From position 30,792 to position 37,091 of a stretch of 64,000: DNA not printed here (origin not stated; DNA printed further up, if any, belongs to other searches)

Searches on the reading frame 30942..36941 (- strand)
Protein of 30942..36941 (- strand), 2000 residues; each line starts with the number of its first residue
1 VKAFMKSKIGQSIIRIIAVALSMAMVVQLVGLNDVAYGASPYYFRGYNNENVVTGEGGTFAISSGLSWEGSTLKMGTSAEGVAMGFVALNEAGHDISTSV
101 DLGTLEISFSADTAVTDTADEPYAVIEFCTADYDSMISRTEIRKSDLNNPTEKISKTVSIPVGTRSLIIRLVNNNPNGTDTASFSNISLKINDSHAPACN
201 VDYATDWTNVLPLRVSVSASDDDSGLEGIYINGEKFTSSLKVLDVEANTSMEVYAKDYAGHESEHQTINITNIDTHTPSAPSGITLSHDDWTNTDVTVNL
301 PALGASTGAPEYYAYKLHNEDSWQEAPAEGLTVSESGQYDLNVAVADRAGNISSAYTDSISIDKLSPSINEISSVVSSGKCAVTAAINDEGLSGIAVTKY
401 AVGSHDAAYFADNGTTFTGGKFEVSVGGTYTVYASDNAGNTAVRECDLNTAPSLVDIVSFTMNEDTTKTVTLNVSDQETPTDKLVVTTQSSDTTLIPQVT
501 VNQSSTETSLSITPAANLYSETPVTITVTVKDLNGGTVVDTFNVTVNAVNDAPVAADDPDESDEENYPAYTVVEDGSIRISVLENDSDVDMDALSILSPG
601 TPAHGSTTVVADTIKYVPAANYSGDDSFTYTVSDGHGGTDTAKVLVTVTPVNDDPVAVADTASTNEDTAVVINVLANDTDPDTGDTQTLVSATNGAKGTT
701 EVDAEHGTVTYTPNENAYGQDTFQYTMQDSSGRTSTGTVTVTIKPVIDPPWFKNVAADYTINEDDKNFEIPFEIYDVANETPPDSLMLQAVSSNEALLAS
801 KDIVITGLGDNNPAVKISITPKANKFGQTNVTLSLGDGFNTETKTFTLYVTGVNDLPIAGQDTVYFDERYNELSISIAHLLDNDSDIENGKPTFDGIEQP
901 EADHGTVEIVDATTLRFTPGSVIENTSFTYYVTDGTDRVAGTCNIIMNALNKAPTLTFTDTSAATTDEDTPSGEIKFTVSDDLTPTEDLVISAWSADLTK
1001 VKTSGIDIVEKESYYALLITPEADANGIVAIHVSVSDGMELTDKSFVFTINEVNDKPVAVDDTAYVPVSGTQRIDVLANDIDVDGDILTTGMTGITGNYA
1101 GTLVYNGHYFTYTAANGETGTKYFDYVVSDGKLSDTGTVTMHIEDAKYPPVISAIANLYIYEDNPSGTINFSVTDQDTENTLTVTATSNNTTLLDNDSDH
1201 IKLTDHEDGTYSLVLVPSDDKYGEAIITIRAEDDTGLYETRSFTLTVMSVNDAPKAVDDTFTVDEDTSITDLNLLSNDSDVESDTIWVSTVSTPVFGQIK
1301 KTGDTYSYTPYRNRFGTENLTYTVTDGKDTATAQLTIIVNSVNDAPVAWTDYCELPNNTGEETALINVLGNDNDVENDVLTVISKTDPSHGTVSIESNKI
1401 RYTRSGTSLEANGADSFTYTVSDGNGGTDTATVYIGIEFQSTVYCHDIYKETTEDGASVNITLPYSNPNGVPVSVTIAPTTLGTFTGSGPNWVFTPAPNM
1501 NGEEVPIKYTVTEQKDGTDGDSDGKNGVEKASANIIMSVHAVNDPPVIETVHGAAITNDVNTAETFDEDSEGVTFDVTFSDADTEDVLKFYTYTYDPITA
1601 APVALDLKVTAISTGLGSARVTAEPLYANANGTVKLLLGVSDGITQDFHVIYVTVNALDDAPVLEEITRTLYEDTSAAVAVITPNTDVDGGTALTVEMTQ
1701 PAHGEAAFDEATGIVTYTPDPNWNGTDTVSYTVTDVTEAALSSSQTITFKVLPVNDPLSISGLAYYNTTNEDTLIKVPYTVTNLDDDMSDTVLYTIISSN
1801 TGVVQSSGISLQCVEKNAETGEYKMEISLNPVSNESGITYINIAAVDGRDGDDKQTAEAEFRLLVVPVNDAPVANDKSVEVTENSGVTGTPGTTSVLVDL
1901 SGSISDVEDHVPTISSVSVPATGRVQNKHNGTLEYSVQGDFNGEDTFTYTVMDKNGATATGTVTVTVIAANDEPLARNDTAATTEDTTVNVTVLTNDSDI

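Call 90: search_protein_families(library=pfam, proteins=[window:30942-36941:-], max_evalue=1)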
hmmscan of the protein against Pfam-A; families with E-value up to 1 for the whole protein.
window:30942-36941:- (2000 aa): 6 families
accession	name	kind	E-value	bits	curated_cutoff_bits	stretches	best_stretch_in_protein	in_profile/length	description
PF17963.7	Big_9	-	1.4e-147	481.4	23.6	14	652-742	1-89/89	Bacterial Ig domain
PF17803.7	Cadherin_4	-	2.1e-106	349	25.1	10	642-711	1-71/71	Bacterial cadherin-like domain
PF17892.7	Cadherin_5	-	1e-103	340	26.5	12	651-743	1-97/98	Cadherin-like domain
PF16184.11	Cadherin_3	-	0.005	17.2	25.5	0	1394-1433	66-102/106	Cadherin-like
PF22352.2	K319L-like_PKD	-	0.0076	16.7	27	1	1917-1967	36-84/84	K319L-like, PKD domain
PF17137.9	DUF5110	-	0.16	12.5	27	0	1161-1191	25-55/71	Domain of unknown function (DUF5110)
